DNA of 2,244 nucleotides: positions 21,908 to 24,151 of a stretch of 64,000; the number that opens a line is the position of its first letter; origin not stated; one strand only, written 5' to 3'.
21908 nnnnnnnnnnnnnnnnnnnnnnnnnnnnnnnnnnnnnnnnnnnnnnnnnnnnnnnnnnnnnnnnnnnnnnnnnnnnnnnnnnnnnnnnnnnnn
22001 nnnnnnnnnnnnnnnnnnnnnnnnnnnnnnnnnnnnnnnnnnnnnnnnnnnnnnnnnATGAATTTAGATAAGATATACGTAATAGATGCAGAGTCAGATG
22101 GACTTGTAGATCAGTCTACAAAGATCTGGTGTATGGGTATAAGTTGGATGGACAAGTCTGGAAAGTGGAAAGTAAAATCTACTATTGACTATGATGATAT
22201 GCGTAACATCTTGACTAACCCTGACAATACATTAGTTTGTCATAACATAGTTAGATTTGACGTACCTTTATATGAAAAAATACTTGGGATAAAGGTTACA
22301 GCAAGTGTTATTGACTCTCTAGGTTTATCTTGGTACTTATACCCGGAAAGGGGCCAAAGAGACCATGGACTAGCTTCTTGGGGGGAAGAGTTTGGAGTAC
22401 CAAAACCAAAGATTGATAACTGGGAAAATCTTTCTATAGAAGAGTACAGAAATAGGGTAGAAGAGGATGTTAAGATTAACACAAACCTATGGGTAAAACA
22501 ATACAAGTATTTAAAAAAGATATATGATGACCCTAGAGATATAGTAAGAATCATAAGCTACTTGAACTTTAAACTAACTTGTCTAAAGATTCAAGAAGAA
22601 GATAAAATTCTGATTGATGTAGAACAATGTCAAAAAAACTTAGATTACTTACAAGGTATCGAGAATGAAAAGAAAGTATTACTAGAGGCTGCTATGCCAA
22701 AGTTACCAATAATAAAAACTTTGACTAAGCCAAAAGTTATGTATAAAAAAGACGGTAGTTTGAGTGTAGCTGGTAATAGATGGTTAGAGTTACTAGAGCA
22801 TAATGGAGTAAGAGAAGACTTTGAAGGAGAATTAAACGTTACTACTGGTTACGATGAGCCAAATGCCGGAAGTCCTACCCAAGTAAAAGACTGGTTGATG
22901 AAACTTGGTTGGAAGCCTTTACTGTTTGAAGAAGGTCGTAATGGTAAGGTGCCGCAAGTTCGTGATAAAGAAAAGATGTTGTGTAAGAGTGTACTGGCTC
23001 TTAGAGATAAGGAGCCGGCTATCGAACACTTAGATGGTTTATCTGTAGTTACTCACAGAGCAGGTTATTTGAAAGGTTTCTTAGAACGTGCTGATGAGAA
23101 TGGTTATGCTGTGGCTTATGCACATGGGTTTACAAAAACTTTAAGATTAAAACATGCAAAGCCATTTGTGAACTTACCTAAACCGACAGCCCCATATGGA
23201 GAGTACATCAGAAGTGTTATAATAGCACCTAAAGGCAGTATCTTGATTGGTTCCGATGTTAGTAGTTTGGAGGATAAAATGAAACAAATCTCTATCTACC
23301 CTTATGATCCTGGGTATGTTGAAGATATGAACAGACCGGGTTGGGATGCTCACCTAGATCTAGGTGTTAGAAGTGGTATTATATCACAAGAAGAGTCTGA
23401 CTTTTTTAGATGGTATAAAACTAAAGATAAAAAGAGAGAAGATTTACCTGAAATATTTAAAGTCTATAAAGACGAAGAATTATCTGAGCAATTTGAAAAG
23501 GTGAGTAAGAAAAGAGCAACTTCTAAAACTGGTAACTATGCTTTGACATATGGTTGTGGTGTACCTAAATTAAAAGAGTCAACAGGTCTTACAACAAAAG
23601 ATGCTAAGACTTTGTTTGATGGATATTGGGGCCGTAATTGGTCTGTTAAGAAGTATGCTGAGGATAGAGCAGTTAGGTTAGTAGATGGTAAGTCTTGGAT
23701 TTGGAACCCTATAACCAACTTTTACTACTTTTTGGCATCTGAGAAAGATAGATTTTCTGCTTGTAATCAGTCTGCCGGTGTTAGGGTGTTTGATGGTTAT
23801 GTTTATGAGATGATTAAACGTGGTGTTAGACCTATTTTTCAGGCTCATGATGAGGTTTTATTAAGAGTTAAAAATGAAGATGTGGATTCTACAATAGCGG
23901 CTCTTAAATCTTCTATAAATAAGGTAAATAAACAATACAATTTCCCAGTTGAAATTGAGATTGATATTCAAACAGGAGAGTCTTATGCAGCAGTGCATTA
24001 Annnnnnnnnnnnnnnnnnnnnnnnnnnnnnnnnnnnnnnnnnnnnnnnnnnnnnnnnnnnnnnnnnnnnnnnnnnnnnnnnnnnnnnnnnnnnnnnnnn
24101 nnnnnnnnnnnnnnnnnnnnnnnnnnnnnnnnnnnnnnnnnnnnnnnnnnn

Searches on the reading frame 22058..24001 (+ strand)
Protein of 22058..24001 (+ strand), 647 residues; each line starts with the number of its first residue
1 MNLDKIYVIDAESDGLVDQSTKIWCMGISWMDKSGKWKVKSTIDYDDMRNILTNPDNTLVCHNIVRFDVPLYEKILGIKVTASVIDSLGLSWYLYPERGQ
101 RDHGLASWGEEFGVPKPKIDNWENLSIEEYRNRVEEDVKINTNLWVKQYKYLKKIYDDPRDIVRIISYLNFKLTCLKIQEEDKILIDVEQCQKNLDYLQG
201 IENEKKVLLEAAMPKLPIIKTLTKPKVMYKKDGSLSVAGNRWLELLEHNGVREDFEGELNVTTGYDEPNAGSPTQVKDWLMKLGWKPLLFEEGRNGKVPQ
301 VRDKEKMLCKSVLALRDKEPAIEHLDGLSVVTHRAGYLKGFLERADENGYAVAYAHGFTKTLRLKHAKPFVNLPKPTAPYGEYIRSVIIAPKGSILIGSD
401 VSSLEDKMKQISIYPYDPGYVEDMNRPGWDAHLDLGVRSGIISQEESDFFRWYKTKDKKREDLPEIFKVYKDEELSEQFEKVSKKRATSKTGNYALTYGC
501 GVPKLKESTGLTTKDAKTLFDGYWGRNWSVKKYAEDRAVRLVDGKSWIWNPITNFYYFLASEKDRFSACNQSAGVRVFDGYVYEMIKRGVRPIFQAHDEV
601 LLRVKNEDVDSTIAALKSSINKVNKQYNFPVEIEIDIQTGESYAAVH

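Call 38: search_protein_families(library=phrogs, proteins=[window:22058-24001:+], max_evalue=0.00001)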
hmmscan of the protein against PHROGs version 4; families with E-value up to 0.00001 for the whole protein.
window:22058-24001:+ (647 aa): 3 families
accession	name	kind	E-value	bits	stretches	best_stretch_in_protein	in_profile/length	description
phrog_17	-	DNA, RNA and nucleotide metabolism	6.4e-83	280.5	1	4-644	670-1231/1445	DNA polymerase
phrog_15971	-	DNA, RNA and nucleotide metabolism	2.5e-08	34.4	0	479-647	205-376/376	DNA polymerase I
phrog_2573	-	DNA, RNA and nucleotide metabolism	2.3e-07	31.3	0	461-537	63-137/336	DNA polymerase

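Call 56: search_dna_similar(query=window:22058-24001:+, collection=phages, mode=protein, max_rows=12)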
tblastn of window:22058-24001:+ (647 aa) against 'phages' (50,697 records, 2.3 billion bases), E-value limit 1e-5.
Records with a match: 685; places in all: 685; records where one place covers at least 80% of the query: 286.
Best place of each record, by identity: <60% 685.
By first word of the organism name: Vibrio 149; Escherichia 146; Pseudomonas 74; Klebsiella 35; Acinetobacter 33; Aeromonas 31; Erwinia 29; Pelagibacter 17; phage 15; Pectobacterium 15; and 34 more.
By host as written in the record: - 132; Escherichia coli 74; Vibrio cholerae 19; Pseudomonas syringae pv. actinidiae 18; Erwinia amylovora 16; Klebsiella pneumoniae 14; Acinetobacter baumannii 13; Cronobacter sakazakii 11; and 197 more.
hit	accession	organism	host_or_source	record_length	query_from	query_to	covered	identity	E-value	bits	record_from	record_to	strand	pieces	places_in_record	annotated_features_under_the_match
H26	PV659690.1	Pseudomonas phage vB_PaP_DMTU_1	Pseudomaonas aeruginosa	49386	6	647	99%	43.0%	1e-150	488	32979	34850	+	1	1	DNA polymerase | hypothetical protein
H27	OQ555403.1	Pseudomonas phage vB_PaeM_Ty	Pseudomonas aeruginosa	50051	6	647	99%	43.0%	2e-150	487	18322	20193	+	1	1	DNA polymerase | hypothetical protein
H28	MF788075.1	Pseudomonas phage IME180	Pseudomonas aeruginosa IME180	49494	6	647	99%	43.0%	6e-150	486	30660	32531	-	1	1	DNA polymerase | hypothetical protein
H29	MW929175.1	Pseudomonas phage K4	Pseudomonas aeruginosa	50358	6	647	99%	43.0%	6e-150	486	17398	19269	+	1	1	DNA polymerase I | hypothetical protein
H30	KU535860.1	Pseudomonas phage O4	Pseudomonas aeruginosa PAO1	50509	6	647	99%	43.0%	2e-149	484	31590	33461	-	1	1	putative DNA polymerase | hypothetical protein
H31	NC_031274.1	Pseudomonas phage O4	Pseudomonas aeruginosa PAO1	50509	6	647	99%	43.0%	2e-149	484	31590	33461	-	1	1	putative DNA polymerase | hypothetical protein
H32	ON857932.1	Pseudomonas phage vB_PaeP_FBPa8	Pseudomonas sp.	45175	6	647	99%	42.7%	2e-150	487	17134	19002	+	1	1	DNA polymerase I | hypothetical protein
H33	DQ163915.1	Pseudomonas phage PA11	-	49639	3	647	100%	42.4%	3e-152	493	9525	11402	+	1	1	record has no annotation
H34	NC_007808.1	Pseudomonas phage PA11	Pseudomonas aeruginosa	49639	3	647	100%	42.4%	3e-152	493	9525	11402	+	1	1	hypothetical protein ORF013 | RNA polymerase sigma factor | HNH endonuclease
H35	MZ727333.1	Pseudomonas phage PPAT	Pseudomonas aeruginosa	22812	6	647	99%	42.6%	6e-152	491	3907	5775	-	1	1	hypothetical protein (x2)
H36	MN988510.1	Rhizobium phage RHph_I3_11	Rhizobium phaseoli I3_11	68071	3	647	100%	42.3%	1e-151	490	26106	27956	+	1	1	DNA polymerase I protein | hypothetical protein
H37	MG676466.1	Pseudomonas phage TC6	Pseudomonas aeruginosa PA1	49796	3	647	100%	42.2%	7e-152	491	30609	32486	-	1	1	TC6_040: DNA polymerase I | TC6_041: RNA polymerase sigma factor | TC6_039: putative endonuclease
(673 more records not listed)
